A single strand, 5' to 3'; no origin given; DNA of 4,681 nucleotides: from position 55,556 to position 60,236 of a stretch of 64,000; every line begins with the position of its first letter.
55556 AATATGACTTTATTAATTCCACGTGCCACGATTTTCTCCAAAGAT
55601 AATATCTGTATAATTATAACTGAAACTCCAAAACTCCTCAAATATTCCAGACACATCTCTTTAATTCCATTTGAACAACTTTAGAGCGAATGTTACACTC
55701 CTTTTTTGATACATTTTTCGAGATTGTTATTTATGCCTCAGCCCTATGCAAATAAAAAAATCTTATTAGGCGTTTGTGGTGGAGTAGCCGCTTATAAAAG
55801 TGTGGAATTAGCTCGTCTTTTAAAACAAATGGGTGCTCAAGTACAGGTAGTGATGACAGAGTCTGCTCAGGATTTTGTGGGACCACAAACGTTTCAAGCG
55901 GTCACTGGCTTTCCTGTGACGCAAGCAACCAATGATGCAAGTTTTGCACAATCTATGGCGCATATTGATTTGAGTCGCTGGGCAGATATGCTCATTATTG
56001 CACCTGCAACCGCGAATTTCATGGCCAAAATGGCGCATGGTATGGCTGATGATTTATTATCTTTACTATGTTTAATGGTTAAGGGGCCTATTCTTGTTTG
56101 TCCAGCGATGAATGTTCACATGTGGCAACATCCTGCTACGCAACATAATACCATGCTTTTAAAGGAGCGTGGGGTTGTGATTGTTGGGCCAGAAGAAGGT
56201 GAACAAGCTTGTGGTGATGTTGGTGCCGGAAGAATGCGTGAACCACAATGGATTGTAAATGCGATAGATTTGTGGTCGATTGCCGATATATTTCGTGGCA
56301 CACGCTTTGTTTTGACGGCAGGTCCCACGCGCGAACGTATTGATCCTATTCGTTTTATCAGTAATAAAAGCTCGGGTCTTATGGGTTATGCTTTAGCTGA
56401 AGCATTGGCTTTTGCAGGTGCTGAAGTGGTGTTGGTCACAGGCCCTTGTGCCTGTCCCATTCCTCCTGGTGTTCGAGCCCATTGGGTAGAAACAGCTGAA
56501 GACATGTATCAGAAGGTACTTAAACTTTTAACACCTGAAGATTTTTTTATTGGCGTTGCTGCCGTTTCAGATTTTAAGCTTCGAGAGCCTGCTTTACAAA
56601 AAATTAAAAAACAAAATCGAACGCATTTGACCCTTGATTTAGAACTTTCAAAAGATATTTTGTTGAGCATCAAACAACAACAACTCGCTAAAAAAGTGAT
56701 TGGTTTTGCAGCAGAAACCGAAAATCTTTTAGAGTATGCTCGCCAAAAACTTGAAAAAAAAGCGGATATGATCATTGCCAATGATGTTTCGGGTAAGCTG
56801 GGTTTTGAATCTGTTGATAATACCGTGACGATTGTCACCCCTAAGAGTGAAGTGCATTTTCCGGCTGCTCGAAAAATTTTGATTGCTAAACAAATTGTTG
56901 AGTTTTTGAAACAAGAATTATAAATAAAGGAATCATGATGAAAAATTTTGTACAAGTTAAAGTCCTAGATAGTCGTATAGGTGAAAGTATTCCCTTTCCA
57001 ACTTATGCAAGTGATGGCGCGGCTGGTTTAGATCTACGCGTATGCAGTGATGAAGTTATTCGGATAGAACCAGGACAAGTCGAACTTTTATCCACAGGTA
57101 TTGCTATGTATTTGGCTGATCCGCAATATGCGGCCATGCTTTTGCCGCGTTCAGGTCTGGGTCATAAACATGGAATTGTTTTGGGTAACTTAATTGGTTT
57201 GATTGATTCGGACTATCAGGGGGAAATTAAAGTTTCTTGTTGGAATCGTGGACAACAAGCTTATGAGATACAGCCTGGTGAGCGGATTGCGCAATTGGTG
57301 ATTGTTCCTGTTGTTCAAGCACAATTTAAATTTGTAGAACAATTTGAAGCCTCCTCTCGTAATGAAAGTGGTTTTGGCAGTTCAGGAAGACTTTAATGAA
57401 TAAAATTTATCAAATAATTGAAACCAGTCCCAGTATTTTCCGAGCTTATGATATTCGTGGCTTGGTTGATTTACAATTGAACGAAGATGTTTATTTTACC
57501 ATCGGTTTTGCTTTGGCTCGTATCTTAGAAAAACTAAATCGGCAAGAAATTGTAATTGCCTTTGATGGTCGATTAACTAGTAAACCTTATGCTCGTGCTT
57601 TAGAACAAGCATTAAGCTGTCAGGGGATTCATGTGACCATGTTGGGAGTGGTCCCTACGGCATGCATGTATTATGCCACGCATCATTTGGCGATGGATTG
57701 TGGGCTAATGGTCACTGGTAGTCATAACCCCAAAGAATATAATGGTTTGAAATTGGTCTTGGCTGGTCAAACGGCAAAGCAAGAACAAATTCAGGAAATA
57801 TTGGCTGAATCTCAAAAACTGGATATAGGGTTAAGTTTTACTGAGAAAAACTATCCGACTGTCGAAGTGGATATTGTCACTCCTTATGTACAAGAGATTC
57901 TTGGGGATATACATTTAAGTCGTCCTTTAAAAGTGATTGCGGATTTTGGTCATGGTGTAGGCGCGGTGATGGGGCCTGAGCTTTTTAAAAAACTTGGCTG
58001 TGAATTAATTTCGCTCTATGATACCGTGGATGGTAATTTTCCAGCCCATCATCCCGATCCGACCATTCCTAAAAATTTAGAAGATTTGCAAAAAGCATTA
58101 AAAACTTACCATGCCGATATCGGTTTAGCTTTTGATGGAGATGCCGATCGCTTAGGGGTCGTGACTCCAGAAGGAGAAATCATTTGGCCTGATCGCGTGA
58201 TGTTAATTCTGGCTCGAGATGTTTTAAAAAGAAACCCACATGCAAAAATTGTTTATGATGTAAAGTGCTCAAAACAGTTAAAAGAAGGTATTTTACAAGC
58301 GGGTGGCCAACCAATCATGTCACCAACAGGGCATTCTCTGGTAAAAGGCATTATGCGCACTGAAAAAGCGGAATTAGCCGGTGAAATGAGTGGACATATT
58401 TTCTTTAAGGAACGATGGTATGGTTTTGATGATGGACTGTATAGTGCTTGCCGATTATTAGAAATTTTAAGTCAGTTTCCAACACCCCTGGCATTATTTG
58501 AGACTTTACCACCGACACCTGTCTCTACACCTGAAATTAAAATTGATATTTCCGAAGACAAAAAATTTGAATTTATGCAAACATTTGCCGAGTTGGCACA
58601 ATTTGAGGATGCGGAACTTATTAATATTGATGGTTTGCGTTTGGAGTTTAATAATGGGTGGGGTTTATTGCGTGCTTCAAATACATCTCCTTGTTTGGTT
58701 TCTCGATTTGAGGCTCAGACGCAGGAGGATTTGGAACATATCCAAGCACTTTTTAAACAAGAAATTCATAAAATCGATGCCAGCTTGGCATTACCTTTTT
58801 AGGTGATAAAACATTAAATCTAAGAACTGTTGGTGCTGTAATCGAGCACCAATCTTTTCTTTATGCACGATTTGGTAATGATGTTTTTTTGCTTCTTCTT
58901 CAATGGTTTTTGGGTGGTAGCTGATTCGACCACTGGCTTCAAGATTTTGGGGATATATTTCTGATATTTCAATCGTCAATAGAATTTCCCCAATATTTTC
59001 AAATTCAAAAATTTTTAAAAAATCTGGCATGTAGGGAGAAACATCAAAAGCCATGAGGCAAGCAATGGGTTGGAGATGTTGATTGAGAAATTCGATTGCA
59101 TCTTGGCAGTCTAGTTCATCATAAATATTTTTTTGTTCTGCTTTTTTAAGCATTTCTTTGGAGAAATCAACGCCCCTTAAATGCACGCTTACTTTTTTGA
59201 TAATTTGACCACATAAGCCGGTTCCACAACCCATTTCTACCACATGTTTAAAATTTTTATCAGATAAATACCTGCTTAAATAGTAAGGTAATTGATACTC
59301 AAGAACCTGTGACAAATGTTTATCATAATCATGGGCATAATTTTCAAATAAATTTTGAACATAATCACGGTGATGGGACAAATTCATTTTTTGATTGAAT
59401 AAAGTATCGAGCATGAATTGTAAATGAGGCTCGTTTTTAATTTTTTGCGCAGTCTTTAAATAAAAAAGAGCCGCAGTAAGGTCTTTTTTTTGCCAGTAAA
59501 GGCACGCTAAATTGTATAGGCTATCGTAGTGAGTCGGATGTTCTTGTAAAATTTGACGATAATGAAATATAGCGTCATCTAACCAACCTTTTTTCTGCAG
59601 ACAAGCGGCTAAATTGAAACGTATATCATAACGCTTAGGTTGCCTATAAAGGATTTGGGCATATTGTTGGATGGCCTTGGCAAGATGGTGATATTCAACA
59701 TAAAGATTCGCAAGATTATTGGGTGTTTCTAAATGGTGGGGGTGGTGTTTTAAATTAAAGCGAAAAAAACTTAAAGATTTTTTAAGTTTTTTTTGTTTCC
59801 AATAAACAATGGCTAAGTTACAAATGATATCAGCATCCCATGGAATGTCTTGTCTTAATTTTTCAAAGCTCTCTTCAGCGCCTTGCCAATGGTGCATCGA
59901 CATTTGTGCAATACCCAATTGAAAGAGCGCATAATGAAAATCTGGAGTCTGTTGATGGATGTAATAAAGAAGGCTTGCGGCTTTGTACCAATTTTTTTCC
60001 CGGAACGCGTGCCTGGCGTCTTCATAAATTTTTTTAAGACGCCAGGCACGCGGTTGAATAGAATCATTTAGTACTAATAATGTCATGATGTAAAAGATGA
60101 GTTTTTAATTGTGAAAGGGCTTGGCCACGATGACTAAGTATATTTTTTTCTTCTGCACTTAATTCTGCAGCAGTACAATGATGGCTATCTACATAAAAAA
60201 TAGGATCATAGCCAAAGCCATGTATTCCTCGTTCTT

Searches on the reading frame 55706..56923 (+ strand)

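Call 87: search_protein_families(library=pfam, proteins=[window:55706-56923:+], max_evalue=0.00001)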
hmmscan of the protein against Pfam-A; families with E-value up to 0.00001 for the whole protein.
window:55706-56923:+ (405 aa): 2 families
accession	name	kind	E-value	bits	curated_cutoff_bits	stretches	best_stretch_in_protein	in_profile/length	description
PF04127.22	DFP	-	7.9e-65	218.6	22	1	197-377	2-186/186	DNA/pantothenate metabolism flavoprotein C-terminal domain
PF02441.25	Flavoprotein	-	6.3e-35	120.6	22.7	1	17-186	1-157/162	Flavoprotein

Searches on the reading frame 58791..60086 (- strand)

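Call 87: search_protein_families(library=pfam, proteins=[window:58791-60086:-], max_evalue=0.00001)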
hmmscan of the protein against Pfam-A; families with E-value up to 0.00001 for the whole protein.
window:58791-60086:- (431 aa): 13 families
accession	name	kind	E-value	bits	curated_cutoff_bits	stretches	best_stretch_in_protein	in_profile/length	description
PF14559.12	TPR_19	-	2.1e-17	63.6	25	1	169-221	7-60/68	Tetratricopeptide repeat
PF07719.23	TPR_2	-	1.2e-15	56.7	27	0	156-186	4-34/34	Tetratricopeptide repeat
PF00515.34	TPR_1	-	5.6e-14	51.7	27.8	0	154-186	2-34/34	Tetratricopeptide repeat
PF13431.12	TPR_17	-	1.6e-11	43.9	24.4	0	176-202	2-28/34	Tetratricopeptide repeat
PF25064.1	ARM_TT21_5th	-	2.7e-11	44.3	27.8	1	162-221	10-69/117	TT21 fifth ARM repeats domain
PF13181.12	TPR_8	-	7.6e-10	38.6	25.7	0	188-218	2-32/34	Tetratricopeptide repeat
PF13424.12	TPR_12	-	2.6e-09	37.6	30.1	0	158-217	8-75/77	Tetratricopeptide repeat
PF13432.12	TPR_16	-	5.2e-09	36.8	32.7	0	125-184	3-62/65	Tetratricopeptide repeat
PF24575.1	TPR_Slam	-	3.2e-08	34.4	35.2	0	160-206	54-100/104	Surface lipoprotein assembly modifier, N-terminal TPR repeats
PF13174.12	TPR_6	-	3.3e-07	30.9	26.3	0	156-185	3-32/33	Tetratricopeptide repeat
PF13649.12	Methyltransf_25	-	8.9e-07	30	27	1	282-335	1-52/97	Methyltransferase domain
PF13428.12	TPR_14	-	1.2e-06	29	23.5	0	157-194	5-42/44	Tetratricopeptide repeat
PF08242.18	Methyltransf_12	-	8.9e-06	26.8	30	0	283-339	1-59/98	Methyltransferase domain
